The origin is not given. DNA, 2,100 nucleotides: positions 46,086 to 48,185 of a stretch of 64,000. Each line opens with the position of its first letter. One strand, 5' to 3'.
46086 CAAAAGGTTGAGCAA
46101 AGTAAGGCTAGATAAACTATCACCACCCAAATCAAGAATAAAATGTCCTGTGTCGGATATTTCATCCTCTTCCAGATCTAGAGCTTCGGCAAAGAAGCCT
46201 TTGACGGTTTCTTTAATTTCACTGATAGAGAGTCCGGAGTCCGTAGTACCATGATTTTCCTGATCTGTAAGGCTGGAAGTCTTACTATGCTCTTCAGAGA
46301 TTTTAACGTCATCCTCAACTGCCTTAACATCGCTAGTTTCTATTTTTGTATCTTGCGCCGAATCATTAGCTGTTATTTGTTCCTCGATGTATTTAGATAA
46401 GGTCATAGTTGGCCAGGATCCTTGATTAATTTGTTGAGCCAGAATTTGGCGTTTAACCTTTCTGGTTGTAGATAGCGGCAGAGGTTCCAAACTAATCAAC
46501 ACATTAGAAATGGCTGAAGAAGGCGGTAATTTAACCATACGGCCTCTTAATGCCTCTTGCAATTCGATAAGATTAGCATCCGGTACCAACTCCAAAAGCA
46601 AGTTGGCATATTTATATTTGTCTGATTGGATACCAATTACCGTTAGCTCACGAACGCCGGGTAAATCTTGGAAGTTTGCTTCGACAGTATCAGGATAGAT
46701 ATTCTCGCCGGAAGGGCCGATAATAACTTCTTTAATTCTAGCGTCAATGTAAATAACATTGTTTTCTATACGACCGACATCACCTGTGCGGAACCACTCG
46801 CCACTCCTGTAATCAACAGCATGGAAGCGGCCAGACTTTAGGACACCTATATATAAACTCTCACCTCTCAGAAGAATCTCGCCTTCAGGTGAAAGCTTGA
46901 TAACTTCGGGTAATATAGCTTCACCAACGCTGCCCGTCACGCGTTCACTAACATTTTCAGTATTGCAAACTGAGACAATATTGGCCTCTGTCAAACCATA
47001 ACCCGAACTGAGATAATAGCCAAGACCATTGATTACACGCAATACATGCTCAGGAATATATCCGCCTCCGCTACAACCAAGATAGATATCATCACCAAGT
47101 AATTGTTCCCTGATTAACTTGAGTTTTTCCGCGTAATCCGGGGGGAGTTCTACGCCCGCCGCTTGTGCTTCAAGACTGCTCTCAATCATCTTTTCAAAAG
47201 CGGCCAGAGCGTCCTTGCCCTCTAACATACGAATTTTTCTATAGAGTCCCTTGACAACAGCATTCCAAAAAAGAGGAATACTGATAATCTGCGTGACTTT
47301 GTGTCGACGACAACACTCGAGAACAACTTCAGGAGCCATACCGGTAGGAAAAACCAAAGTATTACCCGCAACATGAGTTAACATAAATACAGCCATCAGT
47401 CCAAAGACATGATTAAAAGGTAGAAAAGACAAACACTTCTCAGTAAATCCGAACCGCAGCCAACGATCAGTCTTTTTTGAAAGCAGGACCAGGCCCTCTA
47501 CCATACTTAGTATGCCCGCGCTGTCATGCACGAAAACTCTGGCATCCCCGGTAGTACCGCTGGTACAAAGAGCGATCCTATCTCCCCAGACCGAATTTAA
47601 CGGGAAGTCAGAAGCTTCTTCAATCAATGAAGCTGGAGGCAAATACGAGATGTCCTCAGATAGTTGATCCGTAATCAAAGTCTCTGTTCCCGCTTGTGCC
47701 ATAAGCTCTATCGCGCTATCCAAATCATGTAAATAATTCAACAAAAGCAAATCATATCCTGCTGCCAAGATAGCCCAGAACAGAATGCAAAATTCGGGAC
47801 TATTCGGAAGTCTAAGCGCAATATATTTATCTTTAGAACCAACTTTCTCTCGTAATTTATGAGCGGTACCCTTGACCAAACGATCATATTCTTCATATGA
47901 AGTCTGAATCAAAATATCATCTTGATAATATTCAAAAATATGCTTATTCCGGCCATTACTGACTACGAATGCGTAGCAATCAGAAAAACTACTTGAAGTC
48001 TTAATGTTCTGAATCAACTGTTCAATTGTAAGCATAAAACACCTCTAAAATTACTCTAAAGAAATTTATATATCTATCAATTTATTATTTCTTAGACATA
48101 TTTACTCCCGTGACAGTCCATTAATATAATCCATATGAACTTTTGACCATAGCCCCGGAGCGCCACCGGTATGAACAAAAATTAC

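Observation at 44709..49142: Adenylation / carrier-protein / alpha-oxoamine-synthase megaenzyme paired with an ACC-deaminase-fold PLP enzyme: candidate amino-ketone or sphingoid-like lipid cassette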

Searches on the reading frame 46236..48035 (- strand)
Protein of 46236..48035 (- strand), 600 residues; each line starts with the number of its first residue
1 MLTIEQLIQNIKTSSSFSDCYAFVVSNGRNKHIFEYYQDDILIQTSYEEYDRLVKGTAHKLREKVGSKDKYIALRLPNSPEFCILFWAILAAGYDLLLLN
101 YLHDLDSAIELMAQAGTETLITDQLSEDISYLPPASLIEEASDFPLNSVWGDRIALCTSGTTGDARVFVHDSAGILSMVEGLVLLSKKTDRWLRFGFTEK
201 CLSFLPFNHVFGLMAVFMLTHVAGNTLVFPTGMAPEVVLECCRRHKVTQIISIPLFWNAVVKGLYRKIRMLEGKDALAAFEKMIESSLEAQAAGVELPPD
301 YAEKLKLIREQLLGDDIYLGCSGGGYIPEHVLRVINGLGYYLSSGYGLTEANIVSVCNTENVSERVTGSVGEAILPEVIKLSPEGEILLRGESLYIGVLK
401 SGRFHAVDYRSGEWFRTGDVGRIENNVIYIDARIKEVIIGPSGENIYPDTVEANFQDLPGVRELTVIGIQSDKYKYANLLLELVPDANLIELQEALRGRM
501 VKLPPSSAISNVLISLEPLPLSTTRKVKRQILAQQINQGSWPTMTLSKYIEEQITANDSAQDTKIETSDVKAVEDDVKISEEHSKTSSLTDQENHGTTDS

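Call 34: search_solved_structures(query=window:46236-48035:-, max_evalue=0.001, show_alignments=3)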
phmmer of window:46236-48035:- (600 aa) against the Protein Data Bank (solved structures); distinct sequences matched with E-value up to 0.001: 70 (the best 60 are shown).
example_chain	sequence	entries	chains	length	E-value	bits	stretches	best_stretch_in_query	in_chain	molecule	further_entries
3r44_A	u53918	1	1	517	1.4e-20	76.8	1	316-536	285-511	fatty acyl CoA synthetase FADD13 (FATTY-ACYL-CoA SYNTHETASE)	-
8weu_A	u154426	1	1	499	2.3e-19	72.7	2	323-478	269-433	Fatty-acyl-CoA synthase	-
8wev_A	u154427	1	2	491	2.4e-19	72.7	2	323-478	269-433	Feruloyl-CoA Synthetase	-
4fuq_A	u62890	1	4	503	6.2e-15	58.1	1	339-534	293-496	Malonyl CoA synthetase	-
5buq_A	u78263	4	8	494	8.1e-15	57.7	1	321-527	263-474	2-succinylbenzoate--CoA ligase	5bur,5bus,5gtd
5x8f_A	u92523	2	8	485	1.1e-14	57.4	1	321-504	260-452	2-succinylbenzoate--CoA ligase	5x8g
4fut_A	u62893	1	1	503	3.8e-14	55.5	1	339-534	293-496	Malonyl CoA synthetase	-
4gxq_A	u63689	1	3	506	3.9e-14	55.5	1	339-534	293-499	Malonyl CoA synthetase, Benzoate-CoA ligase Chimeric protein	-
5ie0_A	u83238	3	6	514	5.5e-14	55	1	328-535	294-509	Oxalate--CoA ligase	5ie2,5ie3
4gxr_A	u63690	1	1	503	1.2e-13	53.9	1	339-533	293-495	Malonyl CoA synthetase, Benzoate-CoA ligase Chimeric protein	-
2qvx_X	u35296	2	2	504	1.4e-12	50.3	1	324-536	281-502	4-Chlorobenzoate CoA Ligase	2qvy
2qvz_X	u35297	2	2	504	4.3e-12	48.8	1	375-536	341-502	4-Chlorobenzoate CoA Ligase/Synthetase | 4-Chlorobenzoate CoA Ligase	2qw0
1t5d_X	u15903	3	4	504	6.1e-12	48.3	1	375-536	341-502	4-chlorobenzoyl CoA ligase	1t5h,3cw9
3dlp_X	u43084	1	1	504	6.2e-12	48.2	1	375-536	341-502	4-Chlorobenzoate CoA Ligase/Synthetase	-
6qjz_A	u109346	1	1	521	6.3e-12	48.2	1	333-535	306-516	oxalyl CoA-synthetase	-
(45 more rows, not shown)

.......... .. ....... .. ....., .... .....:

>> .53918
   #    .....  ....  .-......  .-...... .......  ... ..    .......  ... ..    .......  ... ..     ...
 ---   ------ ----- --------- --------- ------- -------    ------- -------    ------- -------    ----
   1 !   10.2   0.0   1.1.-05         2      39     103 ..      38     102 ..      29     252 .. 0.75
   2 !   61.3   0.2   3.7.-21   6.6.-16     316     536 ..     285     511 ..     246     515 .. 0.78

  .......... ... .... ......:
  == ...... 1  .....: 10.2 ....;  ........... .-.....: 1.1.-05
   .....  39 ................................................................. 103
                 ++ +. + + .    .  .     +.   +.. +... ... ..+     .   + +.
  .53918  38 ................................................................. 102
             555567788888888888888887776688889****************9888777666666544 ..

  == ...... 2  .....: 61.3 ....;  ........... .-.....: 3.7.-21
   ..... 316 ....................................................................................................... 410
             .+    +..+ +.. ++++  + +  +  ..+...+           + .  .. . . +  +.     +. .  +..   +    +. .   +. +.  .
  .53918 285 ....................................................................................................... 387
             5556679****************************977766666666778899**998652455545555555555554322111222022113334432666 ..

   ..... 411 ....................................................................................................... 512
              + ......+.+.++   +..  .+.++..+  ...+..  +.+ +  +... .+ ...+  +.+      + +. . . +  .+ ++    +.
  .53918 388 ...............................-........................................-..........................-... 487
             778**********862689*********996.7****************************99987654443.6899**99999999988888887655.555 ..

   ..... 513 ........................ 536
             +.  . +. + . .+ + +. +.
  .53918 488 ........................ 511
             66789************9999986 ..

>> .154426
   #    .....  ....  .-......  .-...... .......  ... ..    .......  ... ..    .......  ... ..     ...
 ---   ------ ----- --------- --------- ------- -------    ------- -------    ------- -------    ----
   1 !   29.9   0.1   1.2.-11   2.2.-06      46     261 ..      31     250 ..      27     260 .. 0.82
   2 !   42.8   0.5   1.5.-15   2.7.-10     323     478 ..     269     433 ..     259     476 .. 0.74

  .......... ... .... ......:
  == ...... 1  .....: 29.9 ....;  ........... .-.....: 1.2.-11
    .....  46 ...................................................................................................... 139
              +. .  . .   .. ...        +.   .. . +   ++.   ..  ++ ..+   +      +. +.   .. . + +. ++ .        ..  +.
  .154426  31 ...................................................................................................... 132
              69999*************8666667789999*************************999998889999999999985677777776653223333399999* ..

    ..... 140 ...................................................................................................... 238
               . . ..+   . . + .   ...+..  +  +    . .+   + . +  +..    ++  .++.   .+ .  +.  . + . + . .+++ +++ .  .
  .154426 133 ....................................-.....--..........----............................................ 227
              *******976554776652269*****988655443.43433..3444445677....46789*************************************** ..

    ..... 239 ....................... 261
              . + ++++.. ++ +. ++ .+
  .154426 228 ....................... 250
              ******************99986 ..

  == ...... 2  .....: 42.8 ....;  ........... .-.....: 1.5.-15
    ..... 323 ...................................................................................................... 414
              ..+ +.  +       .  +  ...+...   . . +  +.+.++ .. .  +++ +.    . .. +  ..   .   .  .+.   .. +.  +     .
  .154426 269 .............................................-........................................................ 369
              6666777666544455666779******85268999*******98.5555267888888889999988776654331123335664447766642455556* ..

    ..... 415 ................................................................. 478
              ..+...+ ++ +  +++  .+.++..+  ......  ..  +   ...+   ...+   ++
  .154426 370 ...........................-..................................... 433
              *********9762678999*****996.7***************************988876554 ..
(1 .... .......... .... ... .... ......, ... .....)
